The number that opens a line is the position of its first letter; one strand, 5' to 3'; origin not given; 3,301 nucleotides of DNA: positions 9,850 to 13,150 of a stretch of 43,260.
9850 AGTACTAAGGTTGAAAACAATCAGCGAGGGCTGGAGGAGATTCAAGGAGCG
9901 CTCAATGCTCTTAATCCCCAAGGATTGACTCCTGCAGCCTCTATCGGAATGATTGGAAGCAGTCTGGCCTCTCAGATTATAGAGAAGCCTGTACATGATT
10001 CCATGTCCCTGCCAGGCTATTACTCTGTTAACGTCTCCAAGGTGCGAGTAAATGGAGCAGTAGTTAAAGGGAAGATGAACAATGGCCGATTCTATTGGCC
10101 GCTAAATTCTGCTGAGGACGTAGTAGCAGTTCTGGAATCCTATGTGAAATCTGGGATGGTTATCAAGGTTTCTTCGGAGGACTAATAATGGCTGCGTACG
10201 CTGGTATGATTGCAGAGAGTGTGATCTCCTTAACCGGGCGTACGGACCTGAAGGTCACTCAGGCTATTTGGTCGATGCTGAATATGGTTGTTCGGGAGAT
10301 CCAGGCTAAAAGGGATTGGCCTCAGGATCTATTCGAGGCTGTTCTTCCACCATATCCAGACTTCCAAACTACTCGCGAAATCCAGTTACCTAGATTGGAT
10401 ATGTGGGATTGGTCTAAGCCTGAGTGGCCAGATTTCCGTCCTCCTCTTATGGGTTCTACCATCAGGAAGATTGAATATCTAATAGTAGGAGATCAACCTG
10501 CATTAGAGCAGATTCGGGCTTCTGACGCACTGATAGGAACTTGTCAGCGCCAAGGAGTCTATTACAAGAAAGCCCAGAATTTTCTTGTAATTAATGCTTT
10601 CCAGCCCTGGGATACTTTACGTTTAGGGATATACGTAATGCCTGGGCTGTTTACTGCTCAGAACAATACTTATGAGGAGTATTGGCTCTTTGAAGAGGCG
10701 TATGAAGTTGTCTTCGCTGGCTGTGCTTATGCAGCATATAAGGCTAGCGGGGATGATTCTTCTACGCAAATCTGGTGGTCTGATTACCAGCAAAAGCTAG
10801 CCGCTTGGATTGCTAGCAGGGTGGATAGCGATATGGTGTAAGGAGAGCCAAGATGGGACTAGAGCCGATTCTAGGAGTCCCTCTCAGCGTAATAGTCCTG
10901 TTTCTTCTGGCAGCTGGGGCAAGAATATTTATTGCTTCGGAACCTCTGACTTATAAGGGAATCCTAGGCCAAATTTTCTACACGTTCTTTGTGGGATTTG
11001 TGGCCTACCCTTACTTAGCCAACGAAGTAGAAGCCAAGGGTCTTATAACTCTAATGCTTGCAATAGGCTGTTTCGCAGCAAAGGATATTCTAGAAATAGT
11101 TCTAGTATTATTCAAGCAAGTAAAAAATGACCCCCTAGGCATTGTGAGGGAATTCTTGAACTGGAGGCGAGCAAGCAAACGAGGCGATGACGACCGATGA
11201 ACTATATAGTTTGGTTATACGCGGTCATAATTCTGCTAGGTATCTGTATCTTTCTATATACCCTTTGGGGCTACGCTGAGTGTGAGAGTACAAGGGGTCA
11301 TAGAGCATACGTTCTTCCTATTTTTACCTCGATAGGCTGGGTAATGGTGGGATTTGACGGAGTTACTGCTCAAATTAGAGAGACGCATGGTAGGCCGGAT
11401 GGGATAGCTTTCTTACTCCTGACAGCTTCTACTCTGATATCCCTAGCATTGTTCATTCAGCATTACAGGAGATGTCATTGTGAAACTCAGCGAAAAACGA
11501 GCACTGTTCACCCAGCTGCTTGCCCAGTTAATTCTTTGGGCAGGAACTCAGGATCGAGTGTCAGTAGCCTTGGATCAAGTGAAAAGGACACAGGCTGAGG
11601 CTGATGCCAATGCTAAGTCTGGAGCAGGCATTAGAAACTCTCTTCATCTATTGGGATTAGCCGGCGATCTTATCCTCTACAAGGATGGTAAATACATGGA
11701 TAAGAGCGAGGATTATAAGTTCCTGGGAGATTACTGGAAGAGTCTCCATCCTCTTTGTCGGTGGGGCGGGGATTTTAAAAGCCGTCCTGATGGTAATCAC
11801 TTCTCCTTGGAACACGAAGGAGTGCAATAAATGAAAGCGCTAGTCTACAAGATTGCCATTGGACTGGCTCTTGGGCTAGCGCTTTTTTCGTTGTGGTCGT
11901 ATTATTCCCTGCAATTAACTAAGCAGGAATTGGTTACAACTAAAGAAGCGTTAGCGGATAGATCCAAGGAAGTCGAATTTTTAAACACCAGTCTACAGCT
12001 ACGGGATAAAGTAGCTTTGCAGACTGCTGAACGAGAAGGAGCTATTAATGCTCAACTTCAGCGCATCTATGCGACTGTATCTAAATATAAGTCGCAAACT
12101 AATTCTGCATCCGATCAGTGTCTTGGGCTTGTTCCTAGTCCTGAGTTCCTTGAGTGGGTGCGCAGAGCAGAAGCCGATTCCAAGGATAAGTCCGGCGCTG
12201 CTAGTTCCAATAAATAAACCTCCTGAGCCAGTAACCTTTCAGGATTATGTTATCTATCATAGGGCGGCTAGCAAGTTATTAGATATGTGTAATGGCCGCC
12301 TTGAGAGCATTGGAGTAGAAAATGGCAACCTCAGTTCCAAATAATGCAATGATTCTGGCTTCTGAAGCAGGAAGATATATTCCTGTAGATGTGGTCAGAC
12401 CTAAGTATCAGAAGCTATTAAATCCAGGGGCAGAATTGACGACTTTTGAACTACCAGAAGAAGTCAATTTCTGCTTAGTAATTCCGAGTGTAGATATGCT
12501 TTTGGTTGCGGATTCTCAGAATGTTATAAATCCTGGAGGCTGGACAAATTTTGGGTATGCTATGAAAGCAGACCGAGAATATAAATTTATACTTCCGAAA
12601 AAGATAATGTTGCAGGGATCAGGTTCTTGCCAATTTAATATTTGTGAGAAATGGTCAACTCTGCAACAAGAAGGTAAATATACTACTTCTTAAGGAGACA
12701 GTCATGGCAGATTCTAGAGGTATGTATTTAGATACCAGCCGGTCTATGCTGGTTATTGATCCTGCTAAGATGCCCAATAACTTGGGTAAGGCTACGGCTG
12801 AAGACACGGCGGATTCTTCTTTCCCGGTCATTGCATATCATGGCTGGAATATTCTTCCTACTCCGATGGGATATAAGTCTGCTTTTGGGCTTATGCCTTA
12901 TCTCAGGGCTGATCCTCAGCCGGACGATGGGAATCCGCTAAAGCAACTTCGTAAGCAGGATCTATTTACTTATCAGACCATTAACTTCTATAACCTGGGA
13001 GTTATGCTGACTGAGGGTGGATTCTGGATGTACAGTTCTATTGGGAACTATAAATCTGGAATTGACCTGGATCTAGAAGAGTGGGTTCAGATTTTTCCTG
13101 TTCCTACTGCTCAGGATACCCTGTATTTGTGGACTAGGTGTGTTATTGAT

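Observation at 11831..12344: Overlapped two-component spanin: lipoprotein o-spanin in the +1 frame inside, and extending beyond, the i-spanin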

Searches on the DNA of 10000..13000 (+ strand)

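Call 5: search_dna_similar(query=window:10000-13000:+, collection=phages, mode=distant)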
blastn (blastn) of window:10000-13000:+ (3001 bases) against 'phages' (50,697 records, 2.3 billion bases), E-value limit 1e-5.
Records with a match: 15; places in all: 15; records where one place covers at least 80% of the query: 15.
Best place of each record, by identity: 95-99% 15.
By first word of the organism name: Pseudomonas 15.
By host as written in the record: Pseudomonas aeruginosa 11; - 2; Psuedomonas aeruginosa 1; Pseudomonas sp. 1.
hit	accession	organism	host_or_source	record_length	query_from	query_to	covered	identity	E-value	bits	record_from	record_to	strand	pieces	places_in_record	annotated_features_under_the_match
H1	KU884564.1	Pseudomonas phage PaMx43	Pseudomonas aeruginosa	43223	1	3001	100%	98.9%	0e+0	5264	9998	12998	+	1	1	structural protein (x2) | putative holin | putative spanin Rz-like protein | hypothetical protein (x3) | putative endolysin | and 2 other names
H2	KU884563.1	Pseudomonas phage PaMx41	Pseudomonas aeruginosa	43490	1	3001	100%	98.8%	0e+0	5246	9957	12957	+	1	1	structural protein (x2) | putative holin | putative spanin Rz-like protein | hypothetical protein (x3) | putative endolysin | and 3 other names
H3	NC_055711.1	Pseudomonas phage PaMx41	Pseudomonas aeruginosa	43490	1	3001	100%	98.8%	0e+0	5246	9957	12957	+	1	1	virion structural protein (x2) | holin | Rz-like spanin | hypothetical protein (x3) | endolysin | and 3 other names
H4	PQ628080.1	Pseudomonas phage Neko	Pseudomonas aeruginosa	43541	1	3001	100%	98.7%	0e+0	5241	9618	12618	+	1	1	virion structural protein (x2) | Rz-like spanin | hypothetical protein (x4) | endolysin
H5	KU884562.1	Pseudomonas phage PaMx35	Pseudomonas aeruginosa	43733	1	3001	100%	98.6%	0e+0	5228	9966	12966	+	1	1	structural protein (x2) | putative holin | putative spanin Rz-like protein | hypothetical protein (x3) | putative endolysin | and 2 other names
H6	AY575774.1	Pseudomonas phage PaP2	-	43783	1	3001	100%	98.5%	0e+0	5213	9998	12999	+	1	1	orf15: p15 | orf20: p20 | orf17: p17 | orf16: p16 | orf19: p19 | and 3 other names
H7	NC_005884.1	Pseudomonas phage PaP2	Pseudomonas aeruginosa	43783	1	3001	100%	98.5%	0e+0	5213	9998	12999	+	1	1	virion structural protein (x2) | hypothetical protein (x4) | endolysin | Rz-like spanin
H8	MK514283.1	Pseudomonas phage vB_PaeP_TF17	Psuedomonas aeruginosa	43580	1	3001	100%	98.5%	0e+0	5210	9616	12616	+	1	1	putative structural protein (x2) | putative holin | putative spanin Rz-like protein | hypothetical protein (x4) | putative M15 family peptidase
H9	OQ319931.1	Pseudomonas phage 20Aug470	Pseudomonas aeruginosa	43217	1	3001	100%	98.4%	0e+0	5192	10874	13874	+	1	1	virion structural protein (x2) | Rz-like spanin | hypothetical protein (x5)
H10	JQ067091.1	Pseudomonas phage PaMx32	Pseudomonas aeruginosa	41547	1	3001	100%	98.0%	0e+0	5138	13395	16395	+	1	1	record has no annotation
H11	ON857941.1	Pseudomonas phage vB_PaeP_FBPa48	Pseudomonas sp.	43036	1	3001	100%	97.9%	0e+0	5129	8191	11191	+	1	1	hypothetical protein (x7)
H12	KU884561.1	Pseudomonas phage PaMx33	Pseudomonas aeruginosa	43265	1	3001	100%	97.7%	0e+0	5106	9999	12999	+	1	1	structural protein (x2) | putative holin | putative spanin Rz-like protein | hypothetical protein (x3) | putative endolysin | and 2 other names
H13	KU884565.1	Pseudomonas phage PaMx46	Pseudomonas aeruginosa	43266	1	3001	100%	97.7%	0e+0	5106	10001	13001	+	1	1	structural protein (x2) | putative holin | putative spanin Rz-like protein | hypothetical protein (x3) | putative endolysin | and 2 other names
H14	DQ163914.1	Pseudomonas phage 119X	-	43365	1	3001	100%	97.5%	0e+0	5079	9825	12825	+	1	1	record has no annotation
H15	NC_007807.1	Pseudomonas phage 119X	Pseudomonas aeruginosa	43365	1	3001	100%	97.5%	0e+0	5079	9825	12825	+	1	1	119X_gp15: virion structural protein | 119X_gp16.1: holin | 119X_gp18: Rz-like spanin | 119X_gp20: hypothetical protein | 119X_gp17: endolysin | and 4 other names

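Call 6: get_annotated_region(hit=H2, flank=1500)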
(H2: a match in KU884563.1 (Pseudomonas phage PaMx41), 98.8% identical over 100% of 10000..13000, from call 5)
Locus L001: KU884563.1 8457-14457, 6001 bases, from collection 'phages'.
description: Pseudomonas phage PaMx41, complete genome.
organism: Pseudomonas phage PaMx41 (NCBI taxid 1815976)
taxonomy: Viruses; Duplodnaviria; Heunggongvirae; Uroviricota; Caudoviricetes; Fredfastierviridae; Jamesmcgillvirus; Jamesmcgillvirus PaMx41
host: Pseudomonas aeruginosa; source: environmental water; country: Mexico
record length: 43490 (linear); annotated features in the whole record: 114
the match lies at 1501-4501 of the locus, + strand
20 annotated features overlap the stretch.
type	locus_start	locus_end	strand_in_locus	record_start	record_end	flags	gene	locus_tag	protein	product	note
CDS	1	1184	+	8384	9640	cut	-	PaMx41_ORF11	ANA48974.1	major capsid protein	structural similarity to: 1OHG, major capsid protein, Bacteriophage HK97, found with HHPred; structural protein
regulatory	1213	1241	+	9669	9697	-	-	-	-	terminator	-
regulatory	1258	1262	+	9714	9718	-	-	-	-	ribosome_binding_site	-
CDS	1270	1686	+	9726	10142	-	-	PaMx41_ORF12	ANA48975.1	hypothetical protein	-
regulatory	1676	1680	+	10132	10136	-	-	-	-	ribosome_binding_site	-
CDS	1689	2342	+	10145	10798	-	-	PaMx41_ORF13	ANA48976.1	structural protein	-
regulatory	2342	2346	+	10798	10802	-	-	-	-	ribosome_binding_site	-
CDS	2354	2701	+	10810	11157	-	-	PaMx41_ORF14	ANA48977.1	hypothetical protein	Transmembrane domain found with TMHMM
CDS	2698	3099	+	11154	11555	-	-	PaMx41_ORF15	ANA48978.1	putative holin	Three transmembrane domains, cytoplasmic doman, found with TMHMM and PHOBIUS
regulatory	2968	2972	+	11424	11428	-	-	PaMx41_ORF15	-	ribosome_binding_site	-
CDS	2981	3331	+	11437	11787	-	-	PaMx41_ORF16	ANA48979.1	putative endolysin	Hedgehog/DD-peptidase superfamily; similar to structure 2MXZ, Endolysin, Bacteriophage T5, found with HHPred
regulatory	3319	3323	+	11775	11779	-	-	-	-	ribosome_binding_site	-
CDS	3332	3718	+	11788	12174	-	-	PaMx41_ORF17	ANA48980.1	putative spanin Rz-like protein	Transmenbrane domans, non-cytoplasmic doman, found with TMHMM and PHOBIUS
regulatory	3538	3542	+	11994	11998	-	-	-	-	ribosome_binding_site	-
CDS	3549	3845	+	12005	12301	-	-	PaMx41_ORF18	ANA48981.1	putative espanin RZ1-like protein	Non-cytoplasmic doman found with TMHMM; Lipoprotein signal peptide found with Prosite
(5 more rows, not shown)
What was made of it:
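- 11831..12217 (+): i-spanin gene (128 aa). N-terminal transmembrane anchor at about residues 3-25, then a periplasmic helix to residue 97, a break at the conserved C97-L-G-L-V-P motif, and a second helix at 104-120. Annotated as Rz-like spanin in PaMx41 (call 6).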

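Call 7: get_annotated_region(hit=H15, flank=1500)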
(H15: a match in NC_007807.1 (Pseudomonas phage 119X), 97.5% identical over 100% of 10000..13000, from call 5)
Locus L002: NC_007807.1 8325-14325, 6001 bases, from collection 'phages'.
description: Pseudomonas phage 119X, complete genome.
organism: Pseudomonas phage 119X (NCBI taxid 2911431)
taxonomy: Viruses; Duplodnaviria; Heunggongvirae; Uroviricota; Caudoviricetes; Fredfastierviridae; Jamesmcgillvirus; Jamesmcgillvirus jv119X
host: Pseudomonas aeruginosa; source: -; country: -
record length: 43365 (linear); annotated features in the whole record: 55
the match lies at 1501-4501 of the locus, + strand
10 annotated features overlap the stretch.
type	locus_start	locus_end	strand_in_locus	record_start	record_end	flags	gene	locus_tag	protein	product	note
CDS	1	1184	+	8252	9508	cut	119X_gp13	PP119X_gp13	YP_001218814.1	major head protein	Gene=119X_gp13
CDS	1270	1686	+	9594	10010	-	119X_gp14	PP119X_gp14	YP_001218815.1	hypothetical protein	Gene=119X_gp14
CDS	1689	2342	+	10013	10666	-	119X_gp15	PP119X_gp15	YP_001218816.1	virion structural protein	Gene=119X_gp15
CDS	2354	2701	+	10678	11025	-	119X_gp16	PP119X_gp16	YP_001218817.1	hypothetical protein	Gene=119X_gp16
CDS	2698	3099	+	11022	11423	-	119X_gp16.1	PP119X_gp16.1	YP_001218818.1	holin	Gene=119X_gp16.1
CDS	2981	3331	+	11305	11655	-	119X_gp17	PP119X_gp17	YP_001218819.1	endolysin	Gene=119X_gp17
CDS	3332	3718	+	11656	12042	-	119X_gp18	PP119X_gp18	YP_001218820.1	Rz-like spanin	Gene=119X_gp18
CDS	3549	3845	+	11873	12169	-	119X_gp19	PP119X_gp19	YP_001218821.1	hypothetical protein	Gene=119X_gp19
CDS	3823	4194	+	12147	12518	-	119X_gp20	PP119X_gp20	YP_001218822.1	hypothetical protein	Gene=119X_gp20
CDS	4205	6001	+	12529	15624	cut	119X_gp21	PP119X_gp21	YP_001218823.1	virion structural protein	Gene=119X_gp21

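Call 20: get_annotated_region(hit=H1, flank=0)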
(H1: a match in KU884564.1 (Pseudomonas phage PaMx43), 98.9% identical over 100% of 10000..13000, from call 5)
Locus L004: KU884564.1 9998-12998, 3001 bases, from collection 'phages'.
description: Pseudomonas phage PaMx43, complete genome.
organism: Pseudomonas phage PaMx43 (NCBI taxid 1815977)
taxonomy: Viruses; Duplodnaviria; Heunggongvirae; Uroviricota; Caudoviricetes; Fredfastierviridae; Jamesmcgillvirus
host: Pseudomonas aeruginosa; source: environmental water; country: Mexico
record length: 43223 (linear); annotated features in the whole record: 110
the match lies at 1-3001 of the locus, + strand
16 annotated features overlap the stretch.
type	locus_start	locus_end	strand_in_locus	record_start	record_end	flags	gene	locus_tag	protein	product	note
CDS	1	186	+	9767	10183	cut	-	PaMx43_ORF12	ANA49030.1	hypothetical protein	-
regulatory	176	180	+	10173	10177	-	-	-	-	ribosome_binding_site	-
CDS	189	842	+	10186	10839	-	-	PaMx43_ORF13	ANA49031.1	structural protein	-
regulatory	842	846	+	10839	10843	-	-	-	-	ribosome_binding_site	-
CDS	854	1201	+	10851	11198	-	-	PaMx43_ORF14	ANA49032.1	hypothetical protein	Transmembrane domain found with TMHMM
CDS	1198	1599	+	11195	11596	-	-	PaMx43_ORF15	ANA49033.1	putative holin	Three transmembrane domains, cytoplasmic doman, found with TMHMM and PHOBIUS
regulatory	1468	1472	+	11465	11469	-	-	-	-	ribosome_binding_site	-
CDS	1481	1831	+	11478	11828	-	-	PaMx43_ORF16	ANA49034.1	putative endolysin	Hedgehog/DD-peptidase superfamily; similar to structure 2MXZ, Endolysin, Bacteriophage T5, found with HHPred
regulatory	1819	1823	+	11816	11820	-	-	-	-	ribosome_binding_site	-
CDS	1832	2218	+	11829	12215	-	-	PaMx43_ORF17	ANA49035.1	putative spanin Rz-like protein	Transmenbrane domans, non-cytoplasmic doman, found with TMHMM and PHOBIUS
regulatory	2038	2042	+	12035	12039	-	-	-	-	ribosome_binding_site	-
CDS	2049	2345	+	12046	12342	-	-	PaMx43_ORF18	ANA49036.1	putative espanin RZ1-like protein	Non-cytoplasmic doman found with TMHMM; Lipoprotein signal peptide found with Prosite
regulatory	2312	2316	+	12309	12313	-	-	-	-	ribosome_binding_site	-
CDS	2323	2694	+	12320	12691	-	-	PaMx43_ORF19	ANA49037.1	hypothetical protein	-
regulatory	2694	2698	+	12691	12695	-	-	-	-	ribosome_binding_site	-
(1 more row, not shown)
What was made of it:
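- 12035..12041 (+): GAAGGAG Shine-Dalgarno for the o-spanin, 6 nt upstream of ATG 12048. It lies inside the i-spanin coding sequence. Annotated as RBS in the PaMx records (calls 6, 20).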

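Call 21: get_annotated_region(hit=H4, flank=0)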
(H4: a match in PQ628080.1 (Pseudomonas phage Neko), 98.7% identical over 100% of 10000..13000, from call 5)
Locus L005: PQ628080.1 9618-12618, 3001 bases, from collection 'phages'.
description: Pseudomonas phage Neko, complete genome.
organism: Pseudomonas phage Neko (NCBI taxid 3384873)
taxonomy: Viruses; Duplodnaviria; Heunggongvirae; Uroviricota; Caudoviricetes; Fredfastierviridae; Jamesmcgillvirus
host: Pseudomonas aeruginosa; source: stagnant water; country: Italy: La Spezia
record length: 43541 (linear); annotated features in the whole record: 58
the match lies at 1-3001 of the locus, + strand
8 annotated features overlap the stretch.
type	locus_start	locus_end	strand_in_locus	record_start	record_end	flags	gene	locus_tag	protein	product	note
CDS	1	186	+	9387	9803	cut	-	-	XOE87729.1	hypothetical protein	gp14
CDS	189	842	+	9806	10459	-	-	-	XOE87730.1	virion structural protein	gp15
CDS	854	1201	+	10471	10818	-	-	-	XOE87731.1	hypothetical protein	gp16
CDS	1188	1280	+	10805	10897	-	-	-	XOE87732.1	hypothetical protein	gp17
CDS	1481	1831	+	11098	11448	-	-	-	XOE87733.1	endolysin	gp18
CDS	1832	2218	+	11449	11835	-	-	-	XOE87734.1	Rz-like spanin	gp19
CDS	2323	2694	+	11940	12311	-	-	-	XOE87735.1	hypothetical protein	gp20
CDS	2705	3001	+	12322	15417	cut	-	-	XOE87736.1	virion structural protein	gp21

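Call 22: get_annotated_region(hit=H5, flank=0)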
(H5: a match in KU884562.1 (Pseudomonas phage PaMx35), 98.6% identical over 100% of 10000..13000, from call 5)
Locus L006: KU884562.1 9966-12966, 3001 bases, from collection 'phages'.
description: Pseudomonas phage PaMx35, complete genome.
organism: Pseudomonas phage PaMx35 (NCBI taxid 1815975)
taxonomy: Viruses; Duplodnaviria; Heunggongvirae; Uroviricota; Caudoviricetes; Fredfastierviridae; Jamesmcgillvirus
host: Pseudomonas aeruginosa; source: environmental water; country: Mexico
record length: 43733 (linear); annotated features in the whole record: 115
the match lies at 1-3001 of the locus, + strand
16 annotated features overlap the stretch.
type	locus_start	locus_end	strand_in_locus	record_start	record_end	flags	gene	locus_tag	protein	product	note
CDS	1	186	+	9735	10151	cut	-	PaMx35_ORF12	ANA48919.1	hypothetical protein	-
regulatory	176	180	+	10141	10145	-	-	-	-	ribosome_binding_site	-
CDS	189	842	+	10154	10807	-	-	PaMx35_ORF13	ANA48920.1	structural protein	-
regulatory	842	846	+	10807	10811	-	-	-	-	ribosome_binding_site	-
CDS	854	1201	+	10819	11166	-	-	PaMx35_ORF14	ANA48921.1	hypothetical protein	Transmembrane domain found with TMHMM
CDS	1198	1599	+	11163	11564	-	-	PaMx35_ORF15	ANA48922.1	putative holin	Three transmembrane domains, cytoplasmic doman, found with TMHMM and PHOBIUS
regulatory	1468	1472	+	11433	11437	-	-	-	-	ribosome_binding_site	-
CDS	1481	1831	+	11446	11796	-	-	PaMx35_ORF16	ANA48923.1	putative endolysin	Hedgehog/DD-peptidase superfamily; similar to structure 2MXZ, Endolysin, Bacteriophage T5, found with HHPred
regulatory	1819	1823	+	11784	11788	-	-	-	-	ribosome_binding_site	-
CDS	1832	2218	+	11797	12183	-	-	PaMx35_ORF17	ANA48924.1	putative spanin Rz-like protein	Transmenbrane domans, non-cytoplasmic doman, found with TMHMM and PHOBIUS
regulatory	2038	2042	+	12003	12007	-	-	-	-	ribosome_binding_site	-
CDS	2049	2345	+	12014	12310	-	-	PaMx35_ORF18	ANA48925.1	putative espanin RZ1-like protein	Non-cytoplasmic doman found with TMHMM; Lipoprotein signal peptide found with Prosite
regulatory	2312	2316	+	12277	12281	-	-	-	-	ribosome_binding_site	-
CDS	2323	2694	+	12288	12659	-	-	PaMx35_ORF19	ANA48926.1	hypothetical protein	-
regulatory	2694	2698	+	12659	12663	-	-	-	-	ribosome_binding_site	-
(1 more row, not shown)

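Call 23: get_annotated_region(hit=H6, flank=0)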
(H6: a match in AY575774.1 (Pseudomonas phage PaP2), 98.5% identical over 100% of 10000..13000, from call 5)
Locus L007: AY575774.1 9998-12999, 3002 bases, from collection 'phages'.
description: Pseudomonas aeruginosa bacteriophage PaP2, complete genome.
organism: Pseudomonas phage PaP2 (NCBI taxid 270673)
taxonomy: Viruses; Duplodnaviria; Heunggongvirae; Uroviricota; Caudoviricetes; Fredfastierviridae; Jamesmcgillvirus
host: -; source: -; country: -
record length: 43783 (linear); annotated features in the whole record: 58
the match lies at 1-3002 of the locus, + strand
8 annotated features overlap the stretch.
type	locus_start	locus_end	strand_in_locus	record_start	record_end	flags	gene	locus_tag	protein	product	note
CDS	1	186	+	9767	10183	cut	orf14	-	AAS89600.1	p14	hypothetical protein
CDS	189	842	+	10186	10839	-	orf15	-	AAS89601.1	p15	hypothetical protein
CDS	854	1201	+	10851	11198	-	orf16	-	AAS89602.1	p16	hypothetical protein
CDS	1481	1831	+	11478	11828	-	orf17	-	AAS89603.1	p17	hypothetical protein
CDS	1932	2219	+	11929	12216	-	orf18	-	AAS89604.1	p18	hypothetical protein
CDS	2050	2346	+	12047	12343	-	orf19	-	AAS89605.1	p19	hypothetical protein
CDS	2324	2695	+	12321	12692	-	orf20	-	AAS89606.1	p20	hypothetical protein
CDS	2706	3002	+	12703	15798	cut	orf21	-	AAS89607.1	p21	hypothetical protein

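Call 24: get_annotated_region(hit=H8, flank=0)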
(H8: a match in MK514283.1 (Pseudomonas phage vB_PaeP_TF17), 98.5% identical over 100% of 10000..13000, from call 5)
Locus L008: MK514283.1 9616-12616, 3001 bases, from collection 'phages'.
description: Pseudomonas phage vB_PaeP_TF17, complete genome.
organism: Pseudomonas phage vB_PaeP_TF17 (NCBI taxid 2530025)
taxonomy: Viruses; Duplodnaviria; Heunggongvirae; Uroviricota; Caudoviricetes; Fredfastierviridae; Jamesmcgillvirus
host: Psuedomonas aeruginosa; source: sewage water; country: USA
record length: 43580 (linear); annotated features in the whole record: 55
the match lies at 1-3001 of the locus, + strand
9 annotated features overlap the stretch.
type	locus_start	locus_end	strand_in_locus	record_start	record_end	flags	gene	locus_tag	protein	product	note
CDS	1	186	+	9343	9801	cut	-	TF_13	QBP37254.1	hypothetical protein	-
CDS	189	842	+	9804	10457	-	-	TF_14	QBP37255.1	putative structural protein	-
CDS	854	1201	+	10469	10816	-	-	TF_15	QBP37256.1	hypothetical protein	-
CDS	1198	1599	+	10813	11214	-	-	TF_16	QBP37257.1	putative holin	-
CDS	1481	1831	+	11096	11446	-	-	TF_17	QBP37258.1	putative M15 family peptidase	-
CDS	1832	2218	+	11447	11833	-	-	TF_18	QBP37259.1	putative spanin Rz-like protein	-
CDS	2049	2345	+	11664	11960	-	-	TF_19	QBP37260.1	hypothetical protein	-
CDS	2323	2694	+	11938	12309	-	-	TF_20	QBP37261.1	hypothetical protein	-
CDS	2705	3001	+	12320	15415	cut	-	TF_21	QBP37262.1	putative structural protein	-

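Call 25: get_annotated_region(hit=H9, flank=0)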
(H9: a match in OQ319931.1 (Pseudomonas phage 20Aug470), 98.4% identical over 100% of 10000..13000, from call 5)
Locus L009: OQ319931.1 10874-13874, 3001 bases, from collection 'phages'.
description: Pseudomonas phage 20Aug470, complete genome.
organism: Pseudomonas phage 20Aug470 (NCBI taxid 3028483)
taxonomy: Viruses; Duplodnaviria; Heunggongvirae; Uroviricota; Caudoviricetes; Fredfastierviridae; Jamesmcgillvirus
host: Pseudomonas aeruginosa; source: -; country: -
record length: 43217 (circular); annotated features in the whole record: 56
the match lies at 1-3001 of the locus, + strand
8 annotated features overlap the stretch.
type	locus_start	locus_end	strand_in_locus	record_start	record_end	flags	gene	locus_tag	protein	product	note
CDS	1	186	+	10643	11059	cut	-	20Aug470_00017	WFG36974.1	hypothetical protein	-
CDS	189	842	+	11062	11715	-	-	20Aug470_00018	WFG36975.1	virion structural protein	-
CDS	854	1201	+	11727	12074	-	-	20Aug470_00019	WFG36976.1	hypothetical protein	-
CDS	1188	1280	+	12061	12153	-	-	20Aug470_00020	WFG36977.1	hypothetical protein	-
CDS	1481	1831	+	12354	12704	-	-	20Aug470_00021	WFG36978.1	hypothetical protein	-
CDS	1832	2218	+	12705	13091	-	-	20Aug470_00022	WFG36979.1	Rz-like spanin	-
CDS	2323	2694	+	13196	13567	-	-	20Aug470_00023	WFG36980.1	hypothetical protein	-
CDS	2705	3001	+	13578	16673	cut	-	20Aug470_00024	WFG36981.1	virion structural protein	-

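Call 26: get_annotated_region(hit=H10, flank=0)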
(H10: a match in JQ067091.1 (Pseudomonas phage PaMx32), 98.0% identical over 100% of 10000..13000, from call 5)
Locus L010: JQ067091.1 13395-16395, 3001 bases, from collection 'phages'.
description: UNVERIFIED: Pseudomonas phage PaMx32, partial genome.
organism: Pseudomonas phage PaMx32 (NCBI taxid 1175661)
taxonomy: Viruses; Duplodnaviria; Heunggongvirae; Uroviricota; Caudoviricetes; Fredfastierviridae; Jamesmcgillvirus; Jamesmcgillvirus jv119X
host: Pseudomonas aeruginosa; source: Sewage; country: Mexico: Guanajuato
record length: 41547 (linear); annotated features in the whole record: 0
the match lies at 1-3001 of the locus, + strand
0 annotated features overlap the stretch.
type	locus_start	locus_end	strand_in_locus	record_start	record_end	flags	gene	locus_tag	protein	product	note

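Call 27: get_annotated_region(hit=H11, flank=0)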
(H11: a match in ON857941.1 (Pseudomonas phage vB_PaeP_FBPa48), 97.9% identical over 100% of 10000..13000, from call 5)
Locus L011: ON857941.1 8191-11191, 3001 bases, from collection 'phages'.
description: Pseudomonas phage vB_PaeP_FBPa48, complete genome.
organism: Pseudomonas phage vB_PaeP_FBPa48 (NCBI taxid 2969615)
taxonomy: Viruses; Duplodnaviria; Heunggongvirae; Uroviricota; Caudoviricetes; Fredfastierviridae; Jamesmcgillvirus
host: Pseudomonas sp.; source: -; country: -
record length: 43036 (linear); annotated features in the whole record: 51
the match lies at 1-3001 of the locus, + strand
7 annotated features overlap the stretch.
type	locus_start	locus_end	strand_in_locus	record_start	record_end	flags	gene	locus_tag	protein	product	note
CDS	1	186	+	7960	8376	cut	-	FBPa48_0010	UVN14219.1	hypothetical protein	-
CDS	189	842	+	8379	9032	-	-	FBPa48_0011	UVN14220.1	hypothetical protein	-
CDS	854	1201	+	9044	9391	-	-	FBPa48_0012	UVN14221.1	hypothetical protein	-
CDS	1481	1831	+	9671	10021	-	-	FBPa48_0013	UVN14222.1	hypothetical protein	-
CDS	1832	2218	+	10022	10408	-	-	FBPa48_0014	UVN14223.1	hypothetical protein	-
CDS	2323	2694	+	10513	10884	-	-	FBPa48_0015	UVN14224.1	hypothetical protein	-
CDS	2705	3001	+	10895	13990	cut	-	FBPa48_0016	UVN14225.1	hypothetical protein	-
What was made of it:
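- Several GenBank records of relatives do not annotate it (calls 21, 25, 27).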
